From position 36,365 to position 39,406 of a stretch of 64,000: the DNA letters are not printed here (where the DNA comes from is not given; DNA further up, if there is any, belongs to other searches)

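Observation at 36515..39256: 913-aa single-chain nuclease/MTase/TRD protein with a non-canonical NLPF catalytic motif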

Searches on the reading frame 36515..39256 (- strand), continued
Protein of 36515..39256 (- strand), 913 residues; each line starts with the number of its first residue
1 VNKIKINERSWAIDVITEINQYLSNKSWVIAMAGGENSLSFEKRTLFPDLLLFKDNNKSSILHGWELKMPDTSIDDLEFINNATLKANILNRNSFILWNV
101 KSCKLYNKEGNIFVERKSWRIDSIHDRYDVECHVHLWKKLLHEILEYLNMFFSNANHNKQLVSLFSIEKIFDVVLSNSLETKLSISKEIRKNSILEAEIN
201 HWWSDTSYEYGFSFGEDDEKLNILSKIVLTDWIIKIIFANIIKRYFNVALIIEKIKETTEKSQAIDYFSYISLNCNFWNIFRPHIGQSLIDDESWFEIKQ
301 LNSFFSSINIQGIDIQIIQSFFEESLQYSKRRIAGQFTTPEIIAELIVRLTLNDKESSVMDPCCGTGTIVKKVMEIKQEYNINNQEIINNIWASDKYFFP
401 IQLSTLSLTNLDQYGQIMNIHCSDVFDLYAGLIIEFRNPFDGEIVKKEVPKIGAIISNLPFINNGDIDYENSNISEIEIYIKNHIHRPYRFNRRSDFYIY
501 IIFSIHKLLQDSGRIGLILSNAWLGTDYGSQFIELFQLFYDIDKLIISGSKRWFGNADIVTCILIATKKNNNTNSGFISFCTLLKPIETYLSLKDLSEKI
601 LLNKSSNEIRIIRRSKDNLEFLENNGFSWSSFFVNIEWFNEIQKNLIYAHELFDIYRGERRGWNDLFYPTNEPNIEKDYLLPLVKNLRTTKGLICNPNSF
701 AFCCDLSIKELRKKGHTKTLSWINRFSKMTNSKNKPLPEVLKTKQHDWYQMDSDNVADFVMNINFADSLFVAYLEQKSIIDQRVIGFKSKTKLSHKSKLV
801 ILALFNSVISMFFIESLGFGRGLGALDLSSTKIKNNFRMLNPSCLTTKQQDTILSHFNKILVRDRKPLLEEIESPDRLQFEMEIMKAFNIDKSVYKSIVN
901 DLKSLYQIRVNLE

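Call 20: search_solved_structures(query=A1, max_evalue=1, show_alignments=2)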
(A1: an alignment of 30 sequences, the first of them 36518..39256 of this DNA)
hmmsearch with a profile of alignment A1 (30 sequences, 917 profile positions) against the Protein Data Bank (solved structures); distinct sequences matched with E-value up to 1: 4.
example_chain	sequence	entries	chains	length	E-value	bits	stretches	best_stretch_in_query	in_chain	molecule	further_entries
7qw5_A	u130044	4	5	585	4.8e-11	44.8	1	324-671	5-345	Modification methylase BseCI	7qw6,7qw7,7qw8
5ybb_A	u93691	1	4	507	0.0052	18.2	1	296-440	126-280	Type I restriction-modification system methyltransferase subunit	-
7vru_A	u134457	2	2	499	0.049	14.9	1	328-374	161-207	Site-specific DNA-methyltransferase (adenine-specific)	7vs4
2okc_A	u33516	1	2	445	0.079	14.3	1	319-377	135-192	Type I restriction enzyme StySJI M protein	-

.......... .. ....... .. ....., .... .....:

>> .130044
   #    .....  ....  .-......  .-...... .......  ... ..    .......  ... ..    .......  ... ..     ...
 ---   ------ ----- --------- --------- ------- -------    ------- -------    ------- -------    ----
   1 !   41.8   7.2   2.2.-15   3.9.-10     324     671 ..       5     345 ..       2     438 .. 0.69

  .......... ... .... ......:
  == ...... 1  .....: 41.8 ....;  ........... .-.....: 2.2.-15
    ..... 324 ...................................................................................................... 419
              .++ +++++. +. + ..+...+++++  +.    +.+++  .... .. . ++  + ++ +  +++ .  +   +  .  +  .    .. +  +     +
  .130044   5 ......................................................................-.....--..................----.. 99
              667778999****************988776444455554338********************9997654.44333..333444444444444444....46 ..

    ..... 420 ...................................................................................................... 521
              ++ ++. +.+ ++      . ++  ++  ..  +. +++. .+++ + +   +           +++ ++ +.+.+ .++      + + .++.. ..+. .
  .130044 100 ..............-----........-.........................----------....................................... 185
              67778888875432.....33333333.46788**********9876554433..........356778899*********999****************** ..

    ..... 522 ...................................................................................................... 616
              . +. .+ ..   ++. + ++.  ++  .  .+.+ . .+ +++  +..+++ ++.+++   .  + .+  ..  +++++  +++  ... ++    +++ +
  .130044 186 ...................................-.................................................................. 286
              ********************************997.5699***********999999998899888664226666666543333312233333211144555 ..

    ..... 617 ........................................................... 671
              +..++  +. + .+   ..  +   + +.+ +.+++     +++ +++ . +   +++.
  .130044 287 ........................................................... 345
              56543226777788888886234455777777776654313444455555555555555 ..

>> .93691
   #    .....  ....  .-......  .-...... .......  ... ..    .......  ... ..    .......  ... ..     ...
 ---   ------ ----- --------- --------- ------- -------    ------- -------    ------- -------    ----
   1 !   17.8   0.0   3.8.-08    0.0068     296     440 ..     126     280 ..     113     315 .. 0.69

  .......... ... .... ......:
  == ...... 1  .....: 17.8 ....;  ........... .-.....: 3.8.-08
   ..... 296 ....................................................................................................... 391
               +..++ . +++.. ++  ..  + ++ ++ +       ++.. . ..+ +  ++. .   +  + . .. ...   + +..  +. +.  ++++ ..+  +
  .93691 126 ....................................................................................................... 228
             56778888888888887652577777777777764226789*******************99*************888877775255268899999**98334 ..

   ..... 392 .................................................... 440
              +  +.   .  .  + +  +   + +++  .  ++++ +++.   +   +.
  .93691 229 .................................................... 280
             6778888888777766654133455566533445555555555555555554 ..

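Call 26: find_encoding_contigs(protein=P0001, flank=3000, max_places=3)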
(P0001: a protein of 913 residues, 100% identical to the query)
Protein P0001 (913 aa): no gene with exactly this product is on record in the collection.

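Call 27: predict_structure(alignment_id=A1)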
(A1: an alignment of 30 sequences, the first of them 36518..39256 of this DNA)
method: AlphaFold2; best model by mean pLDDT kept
length: 913 residues; sequences in the alignment: 30
mean_pLDDT: 74.1   pTM: 0.64
mean pLDDT of the five models: 74.1, 72.4, 69.2, 68.9, 61.3
residues with pLDDT >= 90: 145; 70-90: 440; 50-70: 256; < 50: 72
segments of 3 or more residues with pLDDT < 50: 1-7, 28-46, 54-61, 155-165, 396-401, 414-417, 461-463, 497-499
pLDDT, mean of each block of 10 residues (from residue 1): 39 67 58 40 44 47 64 69 67 75 82 84 80 83 77 48 53 80 88 82 64 67 84 82 77 86 87 63 78 85 74 61 63 57 87 74 61 73 68 53 52 51 58 62 65 75 52 66 72 51 68 82 65 79 85 61 85 74 86 90 90 91 87 91 93 85 57 69 82 85 82 86 78 77 68 81 69 88 87 91 94 81 61 85 94 94 87 92 94 91 84 58
secondary structure, 60 per line:
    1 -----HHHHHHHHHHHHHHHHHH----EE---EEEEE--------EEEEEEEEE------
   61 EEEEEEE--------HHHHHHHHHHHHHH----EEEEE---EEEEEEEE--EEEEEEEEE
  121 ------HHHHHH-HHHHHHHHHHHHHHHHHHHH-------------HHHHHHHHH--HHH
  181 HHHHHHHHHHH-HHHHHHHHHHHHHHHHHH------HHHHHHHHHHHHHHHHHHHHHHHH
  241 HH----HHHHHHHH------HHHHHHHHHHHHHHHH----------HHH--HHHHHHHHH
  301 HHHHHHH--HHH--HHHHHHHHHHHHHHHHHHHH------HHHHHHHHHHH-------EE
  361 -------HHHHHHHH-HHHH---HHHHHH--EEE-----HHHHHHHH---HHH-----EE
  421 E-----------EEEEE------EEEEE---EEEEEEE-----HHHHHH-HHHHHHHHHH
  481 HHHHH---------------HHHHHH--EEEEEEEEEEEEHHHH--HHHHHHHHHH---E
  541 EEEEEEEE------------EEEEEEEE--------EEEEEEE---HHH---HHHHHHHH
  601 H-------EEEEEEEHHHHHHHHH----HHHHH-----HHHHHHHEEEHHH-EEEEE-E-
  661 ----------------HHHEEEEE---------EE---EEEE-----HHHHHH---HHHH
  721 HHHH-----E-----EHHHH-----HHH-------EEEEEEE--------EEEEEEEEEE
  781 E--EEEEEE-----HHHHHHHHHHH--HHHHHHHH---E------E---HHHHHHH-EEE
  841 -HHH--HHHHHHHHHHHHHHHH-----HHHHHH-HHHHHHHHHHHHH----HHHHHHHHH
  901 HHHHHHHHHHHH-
elements in order (helices of 4 or more, strands of 3 or more residues): H6-23 E33-37 E46-54 E61-67 H76-89 E94-98 E102-109 E112-120 H127-132 H134-153 H167-175 H178-191 H193-210 H217-242 H247-254 H261-276 H292-307 H315-334 H341-351 H368-375 H377-380 H384-389 E392-394 H400-407 E419-421 E433-437 E444-448 E452-458 H464-469 H471-485 H501-506 E509-520 H521-524 H527-536 E540-548 E561-568 E577-583 H593-601 E609-615 H616-624 H629-633 H639-645 E646-648 E653-657 E680-684 E699-702 H708-713 H717-724 H737-740 E756-762 E771-781 E784-789 H795-805 H808-815 H830-836 E838-840 H847-862 H868-873 H875-887 H892-912

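Call 30: fold_search(model_id=the predicted structure, library=pdb)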
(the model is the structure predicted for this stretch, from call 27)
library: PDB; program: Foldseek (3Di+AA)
matches with E <= 10: 369; with E <= 0.001: 77
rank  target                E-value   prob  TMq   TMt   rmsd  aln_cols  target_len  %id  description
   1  3s1s                  4.8e-24  1.00  0.33  0.34  18.9       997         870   13  Characterization and crystal structure of the type IIG restriction endonuclease BpuSI (released 2011-07-13)
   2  7qw5_A                9.2e-18  1.00  0.43  0.67   6.3       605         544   16  Adenine-specific DNA methyltransferase M.BseCI complexed with AdoHcy and cognate unmethylated DNA duplex (released 2023-01-25)
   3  7qw6_A                2.8e-17  1.00  0.41  0.63   7.0       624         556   15  Adenine-specific DNA methyltransferase M.BseCI complexed with AdoHcy and cognate hemimethylated DNA duplex (released 2023-01-25)
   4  7qw7_A                3.6e-17  1.00  0.42  0.65   6.8       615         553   16  Adenine-specific DNA methyltransferase M.BseCI complexed with AdoHcy and cognate fully methylated DNA duplex (released 2023-01-25)
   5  7rfl_B                1.5e-16  1.00  0.43  0.65   6.6       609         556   15  CamA Adenine Methyltransferase Complexed to Cognate Substrate DNA and Inhibitor SGC0946 (released 2021-09-15)
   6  7lni_A                2.7e-16  1.00  0.43  0.68   6.5       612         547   16  SeMet CamA Adenine Methyltransferase Complexed to Cognate Substrate DNA (released 2021-05-19)
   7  7rfn_A                3.9e-16  1.00  0.43  0.67   6.8       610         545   15  CamA Adenine Methyltransferase Complexed to Cognate Substrate DNA and Inhibitor SGC8158 (released 2021-09-15)
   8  7lnj_A                4.3e-16  1.00  0.42  0.66   6.9       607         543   15  CamA Adenine Methyltransferase Complexed to Cognate Substrate DNA (released 2021-05-19)
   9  7lt5_B                4.3e-16  1.00  0.43  0.64   7.0       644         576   16  CamA Adenine Methyltransferase Complexed to Cognate Substrate DNA and Cofactor SAH (released 2021-05-19)
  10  8cy2_A                5.3e-16  1.00  0.43  0.68   6.5       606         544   15  CamA Adenine Methyltransferase Complexed to Cognate Substrate DNA and Inhibitor APNEA (Compound 9) (released 2023-01-11)
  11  7lnj_C                5.5e-16  1.00  0.41  0.64   7.5       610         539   14  CamA Adenine Methyltransferase Complexed to Cognate Substrate DNA (released 2021-05-19)
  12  7lni_C                6.1e-16  1.00  0.41  0.65   7.4       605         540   15  SeMet CamA Adenine Methyltransferase Complexed to Cognate Substrate DNA (released 2021-05-19)
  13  7qw8_B                6.4e-16  1.00  0.32  0.48   9.9       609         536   16  Adenine-specific DNA methyltransferase M.BseCI (released 2023-01-25)
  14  7lt5_A                8.2e-16  1.00  0.44  0.65   7.2       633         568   15  CamA Adenine Methyltransferase Complexed to Cognate Substrate DNA and Cofactor SAH (released 2021-05-19)
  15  7lt5_C                9.9e-16  1.00  0.43  0.65   7.3       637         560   15  CamA Adenine Methyltransferase Complexed to Cognate Substrate DNA and Cofactor SAH (released 2021-05-19)
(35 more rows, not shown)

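Call 40: search_protein_families(library=pfam, proteins=[L061:3961-5952:+, L067:8800-10773:-, L067:4996-5973:+, L076:8863-10902:-, L076:3860-4879:+], max_evalue=0.001)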
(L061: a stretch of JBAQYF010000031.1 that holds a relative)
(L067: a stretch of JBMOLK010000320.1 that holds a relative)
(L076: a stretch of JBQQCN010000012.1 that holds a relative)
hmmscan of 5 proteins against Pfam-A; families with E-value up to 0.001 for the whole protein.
L061:3961-5952:+ (663 aa): 4 families
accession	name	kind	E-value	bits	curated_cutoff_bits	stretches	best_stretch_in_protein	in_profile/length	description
PF07669.17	Eco57I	-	4.6e-25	89.1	25.3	1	181-351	3-171/171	Eco57I restriction-modification methylase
PF02384.22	N6_Mtase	-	3.2e-14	53.4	20.4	1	90-337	2-205/311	N-6 DNA Methylase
PF12950.13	TaqI_C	-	3.4e-13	50.3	26.5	1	481-603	7-118/118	TaqI-like C-terminal specificity domain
PF20473.4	MmeI_Mtase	-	1.9e-07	31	27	1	137-286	19-166/259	MmeI, DNA-methyltransferase domain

L067:8800-10773:- (657 aa): 4 families
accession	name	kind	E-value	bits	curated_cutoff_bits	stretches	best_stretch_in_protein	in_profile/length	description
PF07669.17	Eco57I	-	3.6e-27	96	25.3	1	175-346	1-171/171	Eco57I restriction-modification methylase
PF02384.22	N6_Mtase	-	1.9e-15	57.4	20.4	1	86-356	2-228/311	N-6 DNA Methylase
PF12950.13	TaqI_C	-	2.4e-14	54.1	26.5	1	476-598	7-118/118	TaqI-like C-terminal specificity domain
PF20473.4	MmeI_Mtase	-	2.6e-06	27.2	27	1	132-300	18-186/259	MmeI, DNA-methyltransferase domain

L067:4996-5973:+ (325 aa): 0 families

L076:8863-10902:- (679 aa): 4 families
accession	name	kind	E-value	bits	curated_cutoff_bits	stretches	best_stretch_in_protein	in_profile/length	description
PF07669.17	Eco57I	-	1.2e-28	100.8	25.3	1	189-360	2-171/171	Eco57I restriction-modification methylase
PF02384.22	N6_Mtase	-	8.2e-16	58.6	20.4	1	101-379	4-237/311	N-6 DNA Methylase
PF12950.13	TaqI_C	-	1.1e-13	51.9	26.5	1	491-613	7-118/118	TaqI-like C-terminal specificity domain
PF20473.4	MmeI_Mtase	-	1.1e-08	35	27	1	144-316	17-188/259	MmeI, DNA-methyltransferase domain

L076:3860-4879:+ (339 aa): 0 families

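Call 66: search_dna_similar(query=window:36518-39256:-, collection=plasmids, mode=protein, max_rows=15)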
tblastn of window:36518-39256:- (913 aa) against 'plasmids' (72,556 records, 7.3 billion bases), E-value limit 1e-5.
Records with a match: 12; places in all: 12; records where one place covers at least 80% of the query: 6.
Best place of each record, by identity: <60% 12.
By first word of the organism name: Pediococcus 3; Rhizorhabdus 1; Weissella 1; Levilactobacillus 1; Lactobacillus 1; Halobaculum 1; Halorientalis 1; Halorussus 1; Singulisphaera 1; Mesorhizobium 1.
By predicted mobility (MOB-suite, as given by PLSDB): conjugative 6; mobilizable 3; non-mobilizable 3.
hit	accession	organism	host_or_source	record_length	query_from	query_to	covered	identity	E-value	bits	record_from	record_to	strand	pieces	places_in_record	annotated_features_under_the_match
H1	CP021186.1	Rhizorhabdus wittichii DC-6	activated sludge of a wastewater ...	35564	7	913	99%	32.5%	2e-149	496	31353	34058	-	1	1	hypothetical protein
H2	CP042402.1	Weissella hellenica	cell culture,kimchi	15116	1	911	100%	29.0%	3e-80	292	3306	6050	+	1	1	N-6 DNA methylase | site-specific DNA-methyltransferase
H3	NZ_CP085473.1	Pediococcus pentosaceus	kimchi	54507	2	909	99%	27.4%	5e-82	298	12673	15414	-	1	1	N-6 DNA methylase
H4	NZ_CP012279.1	Pediococcus damnosus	brewery environment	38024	2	909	99%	27.3%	1e-81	296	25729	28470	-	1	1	N-6 DNA methylase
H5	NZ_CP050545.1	Levilactobacillus brevis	Single cell,Makgeolli (Korean ...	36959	2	909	99%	27.3%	1e-81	296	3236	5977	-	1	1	N-6 DNA methylase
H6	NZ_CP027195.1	Lactobacillus sp. CBA3606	-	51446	2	909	99%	26.7%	1e-78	288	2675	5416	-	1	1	N-6 DNA methylase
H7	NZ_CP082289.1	Halobaculum roseum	cell culture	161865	322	685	40%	24.3%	6e-18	97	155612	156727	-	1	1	N-6 DNA methylase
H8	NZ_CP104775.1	Pediococcus inopinatus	single cell,kimchi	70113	596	909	34%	27.0%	3e-20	104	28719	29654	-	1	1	hypothetical protein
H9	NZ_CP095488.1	Halorientalis marina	cell culture,salt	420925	322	687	40%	22.0%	1e-8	67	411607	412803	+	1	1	N-6 DNA methylase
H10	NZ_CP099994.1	Halorussus salilacus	cell culture,Substrate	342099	322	688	40%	21.4%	4e-14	85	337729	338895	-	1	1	N-6 DNA methylase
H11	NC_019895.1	Singulisphaera acidiphila DSM 18658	sphagnum peat from the bog Obukhovskoe ...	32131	335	587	28%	27.1%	2e-17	96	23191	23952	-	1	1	N-6 DNA methylase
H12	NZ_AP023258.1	Mesorhizobium sp. L-2-11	Lotus japonicus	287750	335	630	32%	22.9%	5e-10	72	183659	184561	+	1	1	N-6 DNA methylase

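Call 68: get_annotated_region(hit=H2, flank=2500)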
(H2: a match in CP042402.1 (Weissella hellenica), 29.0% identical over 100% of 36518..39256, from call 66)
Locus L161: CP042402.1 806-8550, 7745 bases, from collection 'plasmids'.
description: Weissella hellenica strain CBA3632 plasmid unnamed3, complete sequence
organism: Weissella hellenica (NCBI taxid 46256)
taxonomy: Bacteria; Bacillota; Bacilli; Lactobacillales; Lactobacillaceae; Weissella; Weissella hellenica
host: -; source: cell culture,kimchi; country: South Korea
typing (MOB-suite, as given by PLSDB): mobilizable; replicon rep_cluster_589; relaxase MOBV
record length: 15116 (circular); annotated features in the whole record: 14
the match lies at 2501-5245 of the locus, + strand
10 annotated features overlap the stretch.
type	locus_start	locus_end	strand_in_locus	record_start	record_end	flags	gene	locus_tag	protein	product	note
CDS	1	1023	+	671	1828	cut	-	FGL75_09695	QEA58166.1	RepB family plasmid replication initiator protein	-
CDS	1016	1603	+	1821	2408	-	-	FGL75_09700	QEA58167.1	DNA-binding protein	-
CDS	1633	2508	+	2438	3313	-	-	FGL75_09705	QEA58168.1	site-specific DNA-methyltransferase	-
CDS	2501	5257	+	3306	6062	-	-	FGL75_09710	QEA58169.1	N-6 DNA methylase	-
CDS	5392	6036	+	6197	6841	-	-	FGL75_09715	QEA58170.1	metalloregulator ArsR/SmtB family transcription factor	-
CDS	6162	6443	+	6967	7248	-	-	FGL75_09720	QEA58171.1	thioredoxin family protein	-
CDS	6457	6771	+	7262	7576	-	trxA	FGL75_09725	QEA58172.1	thioredoxin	-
CDS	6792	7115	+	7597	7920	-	-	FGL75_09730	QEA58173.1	thioredoxin family protein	-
CDS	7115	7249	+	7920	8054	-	-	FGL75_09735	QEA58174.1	hypothetical protein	-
CDS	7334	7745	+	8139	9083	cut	trxB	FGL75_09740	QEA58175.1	thioredoxin-disulfide reductase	-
